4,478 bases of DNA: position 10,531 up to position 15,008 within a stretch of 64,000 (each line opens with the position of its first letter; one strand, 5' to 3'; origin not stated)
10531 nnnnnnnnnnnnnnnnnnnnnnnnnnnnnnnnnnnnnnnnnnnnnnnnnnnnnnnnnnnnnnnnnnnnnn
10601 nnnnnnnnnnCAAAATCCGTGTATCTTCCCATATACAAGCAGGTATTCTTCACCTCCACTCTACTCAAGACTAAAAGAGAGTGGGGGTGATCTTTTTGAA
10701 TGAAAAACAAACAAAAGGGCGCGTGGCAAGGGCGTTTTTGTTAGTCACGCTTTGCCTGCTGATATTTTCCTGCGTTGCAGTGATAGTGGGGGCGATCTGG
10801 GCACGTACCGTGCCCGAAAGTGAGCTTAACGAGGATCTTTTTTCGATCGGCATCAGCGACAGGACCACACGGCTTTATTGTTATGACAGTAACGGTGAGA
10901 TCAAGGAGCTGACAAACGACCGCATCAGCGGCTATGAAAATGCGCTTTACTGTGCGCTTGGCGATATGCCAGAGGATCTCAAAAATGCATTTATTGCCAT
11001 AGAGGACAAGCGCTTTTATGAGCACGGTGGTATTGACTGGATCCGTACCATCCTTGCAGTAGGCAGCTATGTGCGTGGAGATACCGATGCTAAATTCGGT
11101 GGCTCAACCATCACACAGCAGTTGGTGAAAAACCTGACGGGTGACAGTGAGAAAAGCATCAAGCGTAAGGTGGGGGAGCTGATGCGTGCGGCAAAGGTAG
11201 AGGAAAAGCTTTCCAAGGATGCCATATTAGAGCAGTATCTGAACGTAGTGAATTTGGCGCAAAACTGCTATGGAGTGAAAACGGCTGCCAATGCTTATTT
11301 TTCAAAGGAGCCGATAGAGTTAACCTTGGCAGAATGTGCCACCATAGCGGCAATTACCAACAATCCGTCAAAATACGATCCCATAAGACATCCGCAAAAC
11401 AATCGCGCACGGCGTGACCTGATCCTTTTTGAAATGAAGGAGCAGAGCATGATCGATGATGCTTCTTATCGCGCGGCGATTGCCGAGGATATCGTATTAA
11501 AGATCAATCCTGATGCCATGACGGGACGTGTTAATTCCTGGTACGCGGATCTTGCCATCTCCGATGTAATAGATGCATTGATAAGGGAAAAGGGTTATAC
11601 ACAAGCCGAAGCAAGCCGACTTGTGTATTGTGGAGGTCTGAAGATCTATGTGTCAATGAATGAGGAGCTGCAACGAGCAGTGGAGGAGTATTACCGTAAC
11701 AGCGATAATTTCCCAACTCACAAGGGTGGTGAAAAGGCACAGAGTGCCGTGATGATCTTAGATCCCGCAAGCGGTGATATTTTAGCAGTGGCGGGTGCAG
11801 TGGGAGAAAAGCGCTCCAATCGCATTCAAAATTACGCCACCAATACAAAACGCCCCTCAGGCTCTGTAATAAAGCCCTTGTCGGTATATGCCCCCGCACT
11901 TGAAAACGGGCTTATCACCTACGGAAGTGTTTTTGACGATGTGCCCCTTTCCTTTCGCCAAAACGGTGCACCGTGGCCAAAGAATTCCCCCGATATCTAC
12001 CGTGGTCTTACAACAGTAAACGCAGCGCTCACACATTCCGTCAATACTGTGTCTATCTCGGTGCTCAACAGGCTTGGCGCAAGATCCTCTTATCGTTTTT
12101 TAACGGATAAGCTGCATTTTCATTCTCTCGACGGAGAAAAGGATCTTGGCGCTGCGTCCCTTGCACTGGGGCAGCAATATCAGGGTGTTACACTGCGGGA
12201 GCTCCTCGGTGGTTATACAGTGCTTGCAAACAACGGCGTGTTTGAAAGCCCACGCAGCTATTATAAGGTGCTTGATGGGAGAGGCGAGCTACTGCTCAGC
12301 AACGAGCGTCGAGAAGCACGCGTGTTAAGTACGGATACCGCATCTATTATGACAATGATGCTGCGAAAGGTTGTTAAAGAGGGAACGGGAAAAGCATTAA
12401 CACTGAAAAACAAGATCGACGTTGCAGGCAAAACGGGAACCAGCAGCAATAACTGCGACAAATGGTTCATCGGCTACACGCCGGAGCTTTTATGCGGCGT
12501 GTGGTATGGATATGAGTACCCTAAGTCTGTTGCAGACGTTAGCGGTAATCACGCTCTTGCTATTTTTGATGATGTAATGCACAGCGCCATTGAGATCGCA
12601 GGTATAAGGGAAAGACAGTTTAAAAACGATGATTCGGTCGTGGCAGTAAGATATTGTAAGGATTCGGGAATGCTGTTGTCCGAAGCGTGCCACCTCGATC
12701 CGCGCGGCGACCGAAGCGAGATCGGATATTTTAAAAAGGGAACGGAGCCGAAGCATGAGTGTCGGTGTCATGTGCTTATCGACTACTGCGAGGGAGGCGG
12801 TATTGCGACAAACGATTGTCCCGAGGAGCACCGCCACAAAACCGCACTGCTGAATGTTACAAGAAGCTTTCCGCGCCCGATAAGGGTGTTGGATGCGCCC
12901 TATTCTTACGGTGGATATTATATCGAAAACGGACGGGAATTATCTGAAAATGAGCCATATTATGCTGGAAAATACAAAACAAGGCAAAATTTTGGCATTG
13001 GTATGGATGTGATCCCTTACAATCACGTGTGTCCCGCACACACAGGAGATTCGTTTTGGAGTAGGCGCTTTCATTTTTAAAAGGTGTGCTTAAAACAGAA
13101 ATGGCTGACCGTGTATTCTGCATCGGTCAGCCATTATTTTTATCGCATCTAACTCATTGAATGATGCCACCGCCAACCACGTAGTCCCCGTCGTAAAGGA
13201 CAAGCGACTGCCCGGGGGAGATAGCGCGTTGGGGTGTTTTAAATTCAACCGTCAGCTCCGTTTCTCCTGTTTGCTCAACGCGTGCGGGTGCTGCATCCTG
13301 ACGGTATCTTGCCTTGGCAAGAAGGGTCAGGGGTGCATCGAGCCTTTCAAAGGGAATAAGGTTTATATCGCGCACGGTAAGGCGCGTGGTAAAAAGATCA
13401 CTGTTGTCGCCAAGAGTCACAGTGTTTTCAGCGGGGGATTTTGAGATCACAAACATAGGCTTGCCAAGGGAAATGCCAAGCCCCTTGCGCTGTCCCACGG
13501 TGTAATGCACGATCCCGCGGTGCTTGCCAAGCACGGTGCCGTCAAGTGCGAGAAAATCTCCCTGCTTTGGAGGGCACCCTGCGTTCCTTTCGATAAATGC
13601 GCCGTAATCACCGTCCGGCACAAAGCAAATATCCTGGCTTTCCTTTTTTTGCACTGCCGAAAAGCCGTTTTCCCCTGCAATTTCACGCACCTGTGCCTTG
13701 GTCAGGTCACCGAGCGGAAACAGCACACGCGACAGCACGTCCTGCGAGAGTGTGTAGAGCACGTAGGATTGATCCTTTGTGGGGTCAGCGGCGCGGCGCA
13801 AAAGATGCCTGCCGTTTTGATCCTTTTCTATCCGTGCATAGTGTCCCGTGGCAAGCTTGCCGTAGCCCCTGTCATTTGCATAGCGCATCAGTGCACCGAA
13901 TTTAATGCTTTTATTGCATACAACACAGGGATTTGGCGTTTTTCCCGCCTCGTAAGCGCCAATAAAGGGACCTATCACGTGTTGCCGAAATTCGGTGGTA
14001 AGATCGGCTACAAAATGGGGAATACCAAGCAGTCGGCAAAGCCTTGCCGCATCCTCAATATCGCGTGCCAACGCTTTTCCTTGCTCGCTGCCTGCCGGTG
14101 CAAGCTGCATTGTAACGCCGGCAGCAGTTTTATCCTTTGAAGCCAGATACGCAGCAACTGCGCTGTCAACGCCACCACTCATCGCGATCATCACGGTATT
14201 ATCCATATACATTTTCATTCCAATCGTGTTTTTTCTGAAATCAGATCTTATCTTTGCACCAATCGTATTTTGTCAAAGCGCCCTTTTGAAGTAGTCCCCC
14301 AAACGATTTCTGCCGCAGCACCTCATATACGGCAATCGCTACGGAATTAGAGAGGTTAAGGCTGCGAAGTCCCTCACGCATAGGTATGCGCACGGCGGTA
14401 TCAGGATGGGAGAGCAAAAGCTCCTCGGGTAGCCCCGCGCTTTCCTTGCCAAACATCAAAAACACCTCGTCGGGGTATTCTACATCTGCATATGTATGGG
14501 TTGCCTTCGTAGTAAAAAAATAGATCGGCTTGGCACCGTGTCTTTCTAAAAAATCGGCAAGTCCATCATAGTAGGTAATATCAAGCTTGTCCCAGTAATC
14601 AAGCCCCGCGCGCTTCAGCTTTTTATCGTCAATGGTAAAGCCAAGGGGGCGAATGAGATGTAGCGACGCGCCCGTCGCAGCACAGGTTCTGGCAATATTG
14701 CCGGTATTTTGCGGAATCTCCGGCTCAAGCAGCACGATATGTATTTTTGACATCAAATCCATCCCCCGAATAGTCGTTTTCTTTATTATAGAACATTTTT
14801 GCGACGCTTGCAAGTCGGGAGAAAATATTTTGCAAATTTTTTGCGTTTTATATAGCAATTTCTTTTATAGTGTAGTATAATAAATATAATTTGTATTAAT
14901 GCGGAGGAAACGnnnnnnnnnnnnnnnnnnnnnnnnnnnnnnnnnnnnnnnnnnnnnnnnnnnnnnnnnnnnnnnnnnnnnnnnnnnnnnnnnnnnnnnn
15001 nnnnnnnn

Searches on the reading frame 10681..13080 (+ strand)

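Call 58: search_protein_families(library=pfam, proteins=[window:10681-13080:+], max_evalue=0.00001)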
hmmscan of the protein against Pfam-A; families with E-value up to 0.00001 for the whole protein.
window:10681-13080:+ (799 aa): 2 families
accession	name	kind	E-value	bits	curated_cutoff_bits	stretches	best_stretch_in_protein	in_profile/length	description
PF00912.28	Transgly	-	4.3e-57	192.8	27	1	84-252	10-177/178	Transglycosylase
PF00905.27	Transpeptidase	-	4.3e-28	98.8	22.1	1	356-601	2-266/299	Penicillin binding protein transpeptidase domain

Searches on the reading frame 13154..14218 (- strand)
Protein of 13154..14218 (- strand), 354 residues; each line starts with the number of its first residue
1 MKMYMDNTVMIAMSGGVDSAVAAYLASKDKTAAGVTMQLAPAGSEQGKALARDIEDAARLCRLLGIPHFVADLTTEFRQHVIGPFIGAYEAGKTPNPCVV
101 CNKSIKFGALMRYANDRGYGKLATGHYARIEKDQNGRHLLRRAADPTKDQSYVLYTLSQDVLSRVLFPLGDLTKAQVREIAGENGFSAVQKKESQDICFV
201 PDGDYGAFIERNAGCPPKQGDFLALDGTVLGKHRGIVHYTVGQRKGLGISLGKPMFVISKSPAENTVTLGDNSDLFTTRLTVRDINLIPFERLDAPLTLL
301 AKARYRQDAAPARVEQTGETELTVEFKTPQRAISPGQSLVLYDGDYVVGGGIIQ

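Call 59: search_protein_families(library=pfam, proteins=[window:13154-14218:-], max_evalue=0.00001)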
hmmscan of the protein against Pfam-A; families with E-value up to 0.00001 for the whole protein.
window:13154-14218:- (354 aa): 4 families
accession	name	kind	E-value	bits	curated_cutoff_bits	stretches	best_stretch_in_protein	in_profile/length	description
PF03054.22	tRNA_Me_trans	-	1.1e-67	228.1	20.6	1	8-201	2-201/202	tRNA methyl transferase HUP domain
PF20259.3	tRNA_Me_trans_M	-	1.9e-18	66.2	27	1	216-270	9-65/66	tRNA methyl transferase PRC-barrel domain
PF20258.4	tRNA_Me_trans_C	-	5e-18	65.7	20.6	1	279-353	3-77/77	Aminomethyltransferase beta-barrel domain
PF02540.23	NAD_synthase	-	8.3e-06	25.5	21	0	7-75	19-83/242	NAD synthase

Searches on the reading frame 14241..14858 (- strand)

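Call 59: search_protein_families(library=pfam, proteins=[window:14241-14858:-], max_evalue=0.00001)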
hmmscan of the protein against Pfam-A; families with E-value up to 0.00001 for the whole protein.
window:14241-14858:- (205 aa): 1 family
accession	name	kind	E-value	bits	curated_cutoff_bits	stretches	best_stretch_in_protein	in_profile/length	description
PF00588.24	SpoU_methylase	-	3.1e-35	121.8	29.7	1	39-178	2-142/142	SpoU rRNA Methylase family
